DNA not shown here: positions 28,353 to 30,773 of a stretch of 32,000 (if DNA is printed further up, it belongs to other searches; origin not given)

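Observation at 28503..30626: GNAT acetyltransferase fused to a ~500-aa unassigned domain ending in a coiled-coil stalk, a two-helix membrane hairpin and a poly-Arg tail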

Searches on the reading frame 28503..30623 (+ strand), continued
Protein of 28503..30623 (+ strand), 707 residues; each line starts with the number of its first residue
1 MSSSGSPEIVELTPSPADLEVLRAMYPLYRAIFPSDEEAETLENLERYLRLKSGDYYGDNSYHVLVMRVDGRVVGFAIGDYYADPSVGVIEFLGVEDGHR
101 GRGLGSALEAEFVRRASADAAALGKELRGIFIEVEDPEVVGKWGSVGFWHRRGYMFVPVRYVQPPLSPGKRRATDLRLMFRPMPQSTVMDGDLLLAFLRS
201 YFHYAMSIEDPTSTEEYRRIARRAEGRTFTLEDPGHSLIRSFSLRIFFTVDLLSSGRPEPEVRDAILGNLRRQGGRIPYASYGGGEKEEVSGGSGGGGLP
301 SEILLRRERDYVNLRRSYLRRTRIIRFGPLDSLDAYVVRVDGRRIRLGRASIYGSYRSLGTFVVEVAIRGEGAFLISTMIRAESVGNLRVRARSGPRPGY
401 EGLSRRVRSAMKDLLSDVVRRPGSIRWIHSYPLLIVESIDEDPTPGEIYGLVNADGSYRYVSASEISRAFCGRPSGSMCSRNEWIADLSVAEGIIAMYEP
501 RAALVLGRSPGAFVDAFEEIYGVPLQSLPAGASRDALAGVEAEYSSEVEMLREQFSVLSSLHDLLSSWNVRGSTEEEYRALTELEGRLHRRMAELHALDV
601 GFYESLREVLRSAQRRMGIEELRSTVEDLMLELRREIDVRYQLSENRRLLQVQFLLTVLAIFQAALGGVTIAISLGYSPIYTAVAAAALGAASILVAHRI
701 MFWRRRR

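Call 41: fold_search(model_id=the predicted structure, library=pdb)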
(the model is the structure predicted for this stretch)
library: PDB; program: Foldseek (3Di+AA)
matches with E <= 10: 742; with E <= 0.001: 269
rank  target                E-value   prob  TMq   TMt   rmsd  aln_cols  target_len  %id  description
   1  4pv6_D                2.8e-07  1.00  0.18  0.73   4.3       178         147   20  Crystal Structure Analysis of Ard1 from Thermoplasma volcanium (released 2015-01-21)
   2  4pv6_C                3.3e-07  1.00  0.18  0.71   4.2       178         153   20  Crystal Structure Analysis of Ard1 from Thermoplasma volcanium (released 2015-01-21)
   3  4pv6_E                3.8e-07  1.00  0.18  0.72   4.2       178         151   20  Crystal Structure Analysis of Ard1 from Thermoplasma volcanium (released 2015-01-21)
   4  4pv6_L                4.0e-07  1.00  0.18  0.70   4.5       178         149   21  Crystal Structure Analysis of Ard1 from Thermoplasma volcanium (released 2015-01-21)
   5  4pv6_J                5.7e-07  1.00  0.18  0.72   4.3       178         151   20  Crystal Structure Analysis of Ard1 from Thermoplasma volcanium (released 2015-01-21)
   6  4pv6_B                7.4e-07  1.00  0.17  0.71   4.5       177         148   20  Crystal Structure Analysis of Ard1 from Thermoplasma volcanium (released 2015-01-21)
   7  4pv6_F                1.0e-06  1.00  0.17  0.67   4.5       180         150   20  Crystal Structure Analysis of Ard1 from Thermoplasma volcanium (released 2015-01-21)
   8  4pv6_K                1.1e-06  1.00  0.18  0.70   4.5       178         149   20  Crystal Structure Analysis of Ard1 from Thermoplasma volcanium (released 2015-01-21)
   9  2wpw_B                1.2e-06  1.00  0.15  0.31  24.6       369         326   14  Tandem GNAT protein from the clavulanic acid biosynthesis pathway (without AcCoA) (released 2009-12-29)
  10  5dwn_C                1.4e-06  1.00  0.19  0.63   4.6       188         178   22  Crystal structure of Phosphinothricin N-acetyltransferase from Brucella ovis in complex with AcetylCoA <structure_deta (released 2015-10-28)
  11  4e2a_A                1.7e-06  1.00  0.19  0.66   4.6       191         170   17  Crystal Structure of the Putative acetyltransferase from Streptococcus mutans (released 2013-03-13)
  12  5dwn_D                1.9e-06  1.00  0.19  0.63   4.6       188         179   22  Crystal structure of Phosphinothricin N-acetyltransferase from Brucella ovis in complex with AcetylCoA <structure_deta (released 2015-10-28)
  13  4e2a_B                1.9e-06  1.00  0.19  0.65   4.6       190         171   17  Crystal Structure of the Putative acetyltransferase from Streptococcus mutans (released 2013-03-13)
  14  5dwn_B                2.4e-06  1.00  0.19  0.63   4.6       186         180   22  Crystal structure of Phosphinothricin N-acetyltransferase from Brucella ovis in complex with AcetylCoA <structure_deta (released 2015-10-28)
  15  3ey5                  2.5e-06  1.00  0.22  0.78   3.4       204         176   21  Putative acetyltransferase from GNAT family from Bacteroides thetaiotaomicron. (released 2008-11-18)
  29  2wpx_A                6.0e-06  1.00  0.16  0.33  24.8       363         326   13  Tandem GNAT protein from the clavulanic acid biosynthesis pathway (with AcCoA) (released 2009-12-29)
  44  2wpw_C                1.2e-05  1.00  0.15  0.31  24.2       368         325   14  Tandem GNAT protein from the clavulanic acid biosynthesis pathway (without AcCoA) (released 2009-12-29)
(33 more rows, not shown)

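Call 49: fold_search(model_id=the predicted structure, library=viral)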
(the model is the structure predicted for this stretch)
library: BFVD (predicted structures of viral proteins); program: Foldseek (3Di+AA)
matches with E <= 10: 475; with E <= 0.001: 50
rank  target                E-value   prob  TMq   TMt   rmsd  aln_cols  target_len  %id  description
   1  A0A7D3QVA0            5.8e-07  1.00  0.22  0.63   5.6       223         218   14  Acyl-CoA N-acyltransferase [Fadolivirus FV1/VV64]
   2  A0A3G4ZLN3            9.2e-06  1.00  0.18  0.60   5.6       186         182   14  N-acyltransferase [Terrestrivirus sp.]
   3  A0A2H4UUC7            1.2e-05  1.00  0.18  0.70   5.6       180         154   14  N-acyltransferase [Bodo saltans virus]
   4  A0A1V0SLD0            1.7e-05  1.00  0.18  0.71   4.5       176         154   14  Acetyltransferase GNAT family protein [Klosneuvirus KNV1]
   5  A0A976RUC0            1.7e-05  1.00  0.18  0.61   5.6       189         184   14  (no name in the UniProt tables at hand)
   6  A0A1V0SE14            1.7e-05  1.00  0.17  0.72   4.2       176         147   15  Acetyltransferase GNAT family protein [Indivirus ILV1]
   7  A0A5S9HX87            2.4e-05  1.00  0.13  0.75   3.3       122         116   17  N-acetyltransferase domain-containing protein [Tenacibaculum phage PTm1]
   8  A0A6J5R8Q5            3.1e-05  1.00  0.16  0.46  11.0       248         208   15  NAT_SF domain containing protein [uncultured Caudovirales phage]
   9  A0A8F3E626            3.6e-05  1.00  0.15  0.30  10.9       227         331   17  Acetyltransferase [Streptomyces phage TaidaOne]
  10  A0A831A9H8            4.9e-05  1.00  0.17  0.76   3.9       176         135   16  (no name in the UniProt tables at hand)
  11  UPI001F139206         5.2e-05  1.00  0.16  0.47   5.8       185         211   18  (no name look-up for this kind of identifier)
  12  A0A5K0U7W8            5.5e-05  1.00  0.18  0.52   5.9       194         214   15  GNAT family N-acetyltransferase (Fragment) [Yasminevirus sp. GU-2018]
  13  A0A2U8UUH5            7.1e-05  1.00  0.16  0.57   5.7       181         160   13  Acetyltransferase [Microbacterium phage Hendrix]
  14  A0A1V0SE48            7.4e-05  1.00  0.17  0.68   4.1       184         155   16  Acetyltransferase [Indivirus ILV1]
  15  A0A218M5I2            8.2e-05  1.00  0.14  0.51   9.2       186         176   13  Acetyltransferase domain protein [Arthrobacter phage Niktson]
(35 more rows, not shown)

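Call 68: search_protein_families(library=padloc, proteins=[window:28503-30623:+, L009:4281-5177:+], max_evalue=0.1)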
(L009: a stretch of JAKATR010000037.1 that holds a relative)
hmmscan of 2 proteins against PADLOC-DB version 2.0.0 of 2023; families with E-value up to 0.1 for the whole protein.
window:28503-30623:+ (707 aa): 0 families

L009:4281-5177:+ (299 aa): 0 families

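Call 71: search_protein_families(library=padloc, alignment_id=A4, max_evalue=10)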
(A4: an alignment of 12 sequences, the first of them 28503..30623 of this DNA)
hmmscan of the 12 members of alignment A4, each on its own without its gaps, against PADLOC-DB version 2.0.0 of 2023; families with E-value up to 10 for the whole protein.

A. member 1, window:28503-30623:+ (707 aa): 0 families

B. families by the number of members that match (of 12 scanned): 2 families
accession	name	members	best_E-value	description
PDLC04593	PDC-M35A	1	0.032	-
PDLC01174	CorA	1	0.047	CorA-like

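Call 76: search_protein_families(library=pfam, proteins=[L008:2363-3709:-, L008:4237-5313:-, L008:10031-10582:+, L008:10705-11778:+, L008:11938-12678:-, L006:46-1740:+, L006:1760-2809:+, L006:2794-3588:+, L006:9857-10417:-, L010:5989-6717:+], max_evalue=0.001)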
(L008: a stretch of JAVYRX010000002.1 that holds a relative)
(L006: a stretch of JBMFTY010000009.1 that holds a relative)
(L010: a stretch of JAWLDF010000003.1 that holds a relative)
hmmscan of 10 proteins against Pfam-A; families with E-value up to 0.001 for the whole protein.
L008:2363-3709:- (449 aa): 1 family
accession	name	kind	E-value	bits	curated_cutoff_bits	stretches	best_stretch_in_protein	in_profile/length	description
PF00291.31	PALP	-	2.9e-33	115.9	35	1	81-417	6-295/295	Pyridoxal-phosphate dependent enzyme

L008:4237-5313:- (359 aa): 2 families
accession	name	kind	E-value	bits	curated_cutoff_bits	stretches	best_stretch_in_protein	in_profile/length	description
PF01609.27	DDE_Tnp_1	-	6e-11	42.9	23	1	107-294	49-199/200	Transposase DDE domain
PF13701.12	DDE_Tnp_1_4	-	6.7e-06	25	34.7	1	129-311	212-385/435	Transposase DDE domain group 1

L008:10031-10582:+ (184 aa): 1 family
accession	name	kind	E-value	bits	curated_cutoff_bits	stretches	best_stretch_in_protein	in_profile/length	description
PF00857.26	Isochorismatase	-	7.7e-29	101.4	27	1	9-180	2-174/175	Isochorismatase domain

L008:10705-11778:+ (358 aa): 1 family
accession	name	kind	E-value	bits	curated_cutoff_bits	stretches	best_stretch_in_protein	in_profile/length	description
PF01168.26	Ala_racemase_N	-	6.4e-23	82.1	24.1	1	8-224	1-218/220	Alanine racemase, N-terminal domain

L008:11938-12678:- (247 aa): 1 family
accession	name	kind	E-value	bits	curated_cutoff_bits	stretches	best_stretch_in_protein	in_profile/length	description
PF01885.22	PTS_2-RNA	-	1.5e-28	100.5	26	1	38-206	5-175/177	RNA 2'-phosphotransferase, Tpt1 / KptA family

L006:46-1740:+ (565 aa): 2 families
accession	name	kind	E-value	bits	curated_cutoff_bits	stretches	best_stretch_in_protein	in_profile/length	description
PF01264.26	Chorismate_synt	-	1.8e-127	425.1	27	1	216-560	1-327/327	Chorismate synthase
PF00275.25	EPSP_synthase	-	7.4e-42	144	22.8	1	2-198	220-417/417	EPSP synthase (3-phosphoshikimate 1-carboxyvinyltransferase)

L006:1760-2809:+ (350 aa): 2 families
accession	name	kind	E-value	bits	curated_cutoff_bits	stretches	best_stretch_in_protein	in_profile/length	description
PF00800.23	PDT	-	2.2e-48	164.9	25.2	1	87-260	2-178/181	Prephenate dehydratase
PF01817.26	CM_2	-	2.4e-13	50.5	27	1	6-79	1-79/80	Chorismate mutase type II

L006:2794-3588:+ (265 aa): 1 family
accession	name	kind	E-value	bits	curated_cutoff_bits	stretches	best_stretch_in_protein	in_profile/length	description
PF02153.23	PDH_N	-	1.4e-08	34.9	26.5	1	63-123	47-109/154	Prephenate dehydrogenase, nucleotide-binding domain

L006:9857-10417:- (187 aa): 0 families

L010:5989-6717:+ (243 aa): 1 family
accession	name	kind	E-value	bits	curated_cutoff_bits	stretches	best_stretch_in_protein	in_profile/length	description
PF00583.31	Acetyltransf_1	-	0.00012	22.8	20.7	1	24-116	6-91/116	Acetyltransferase (GNAT) family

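Call 82: search_protein_families(library=pfam, proteins=[L007:2650-3222:+, L006:7516-8088:+, L008:7549-8121:+, L009:3724-4272:+], max_evalue=1)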
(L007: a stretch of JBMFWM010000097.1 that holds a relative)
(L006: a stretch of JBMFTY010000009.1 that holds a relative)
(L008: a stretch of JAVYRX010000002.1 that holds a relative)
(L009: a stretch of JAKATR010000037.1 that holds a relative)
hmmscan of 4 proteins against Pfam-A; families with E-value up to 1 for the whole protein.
L007:2650-3222:+ (191 aa): 2 families
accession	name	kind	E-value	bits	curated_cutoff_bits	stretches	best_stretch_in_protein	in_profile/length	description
PF20990.2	DUF2207_C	-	0.00085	19.5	33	1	51-186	59-197/247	Predicted membrane protein (DUF2207) C-terminal domain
PF14226.12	DIOX_N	-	0.25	12.4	27.3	1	82-131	13-64/117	non-haem dioxygenase in morphine synthesis N-terminal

L006:7516-8088:+ (191 aa): 1 family
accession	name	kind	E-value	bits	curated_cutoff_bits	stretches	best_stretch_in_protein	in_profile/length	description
PF20990.2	DUF2207_C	-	0.055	13.6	33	1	51-178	59-184/247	Predicted membrane protein (DUF2207) C-terminal domain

L008:7549-8121:+ (191 aa): 2 families
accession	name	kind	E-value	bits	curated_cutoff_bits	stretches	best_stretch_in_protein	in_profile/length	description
PF20990.2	DUF2207_C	-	0.068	13.3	33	1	58-180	67-189/247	Predicted membrane protein (DUF2207) C-terminal domain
PF02217.22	T_Ag_DNA_bind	-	0.29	12.2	25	1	79-151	6-75/94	Origin of replication binding protein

L009:3724-4272:+ (183 aa): 2 families
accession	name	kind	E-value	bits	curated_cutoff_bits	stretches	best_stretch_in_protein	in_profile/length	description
PF20990.2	DUF2207_C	-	0.055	13.6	33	1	42-178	41-187/247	Predicted membrane protein (DUF2207) C-terminal domain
PF02656.20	DUF202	-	0.45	11.4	23.4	1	128-182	10-64/68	Domain of unknown function (DUF202)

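Call 83: search_solved_structures(query=A4, max_evalue=0.01, show_alignments=1)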
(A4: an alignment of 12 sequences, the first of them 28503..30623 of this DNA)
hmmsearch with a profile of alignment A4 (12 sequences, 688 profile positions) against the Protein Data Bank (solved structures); distinct sequences matched with E-value up to 0.01: 9.
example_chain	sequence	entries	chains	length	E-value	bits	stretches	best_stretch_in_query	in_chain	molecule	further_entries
4pv6_C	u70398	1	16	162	1.1e-07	33.7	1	58-114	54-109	N-terminal acetyltransferase complex subunit [ARD1]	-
1mk4_A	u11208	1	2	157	2.2e-07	32.8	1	48-111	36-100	Hypothetical protein yqjY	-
5u08_A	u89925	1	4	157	1.2e-05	27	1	3-102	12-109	aminoglycoside acetyltransferase meta-AAC0020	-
5f46_A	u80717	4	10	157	1.2e-05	27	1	3-102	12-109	aminoglycoside acetyltransferase meta-AAC0020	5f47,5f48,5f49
4qus_A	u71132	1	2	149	0.00094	20.8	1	57-108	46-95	Acetyltransferase YpeA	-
4qvt_A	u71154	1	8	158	0.0011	20.6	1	57-108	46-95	Acetyltransferase YpeA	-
2pdo_A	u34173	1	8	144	0.0011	20.5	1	57-108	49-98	Acetyltransferase ypeA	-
2aj6_A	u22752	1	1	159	0.0085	17.6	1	53-110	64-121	hypothetical protein MW0638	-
6yug_A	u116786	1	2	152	0.0087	17.6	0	51-110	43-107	Diamine acetyltransferase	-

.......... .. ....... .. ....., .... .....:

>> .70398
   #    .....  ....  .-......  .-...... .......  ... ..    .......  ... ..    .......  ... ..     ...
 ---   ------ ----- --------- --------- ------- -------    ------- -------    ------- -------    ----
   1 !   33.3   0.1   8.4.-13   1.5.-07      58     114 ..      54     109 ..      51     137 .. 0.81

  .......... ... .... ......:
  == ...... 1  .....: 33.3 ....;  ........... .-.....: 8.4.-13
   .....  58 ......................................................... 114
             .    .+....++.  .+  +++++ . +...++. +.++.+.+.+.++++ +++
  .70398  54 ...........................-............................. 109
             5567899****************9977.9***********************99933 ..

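Call 94: find_related_loci(query=A4, collection=viral_contigs, flank=8000)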
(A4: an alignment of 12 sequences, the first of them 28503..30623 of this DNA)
Query A4 (707 aa) in viral_contigs; peptide patterns used: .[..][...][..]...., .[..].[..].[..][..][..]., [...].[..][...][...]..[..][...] (x = any residue, [..] = any of these).
254 stretches matched a pattern, but none encodes a relative of the query by tblastn (E <= 1e-3).

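Call 97: find_encoding_contigs(protein=P0001, flank=3000, max_places=1)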
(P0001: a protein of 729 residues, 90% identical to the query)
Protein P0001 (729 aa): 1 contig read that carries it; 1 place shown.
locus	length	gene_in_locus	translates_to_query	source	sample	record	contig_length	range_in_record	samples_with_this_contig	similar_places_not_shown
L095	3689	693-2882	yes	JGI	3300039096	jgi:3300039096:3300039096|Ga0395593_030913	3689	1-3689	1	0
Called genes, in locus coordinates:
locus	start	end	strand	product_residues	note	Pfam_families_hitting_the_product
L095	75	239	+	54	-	-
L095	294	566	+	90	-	-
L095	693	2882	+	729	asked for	PF00583:Acetyltransf_1, PF13508:Acetyltransf_7 (weak)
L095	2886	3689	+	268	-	?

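Call 98: find_encoding_contigs(protein=P0002, flank=3000, max_places=1)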
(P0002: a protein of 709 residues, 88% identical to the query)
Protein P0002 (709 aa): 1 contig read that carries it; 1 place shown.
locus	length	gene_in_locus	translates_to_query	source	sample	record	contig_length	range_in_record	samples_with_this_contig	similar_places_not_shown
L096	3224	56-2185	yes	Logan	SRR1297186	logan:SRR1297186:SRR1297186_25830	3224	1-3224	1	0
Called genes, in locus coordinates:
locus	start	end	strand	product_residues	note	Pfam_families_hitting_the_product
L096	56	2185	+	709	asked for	PF00583:Acetyltransf_1, PF13508:Acetyltransf_7 (weak)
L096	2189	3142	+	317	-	-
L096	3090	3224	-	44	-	?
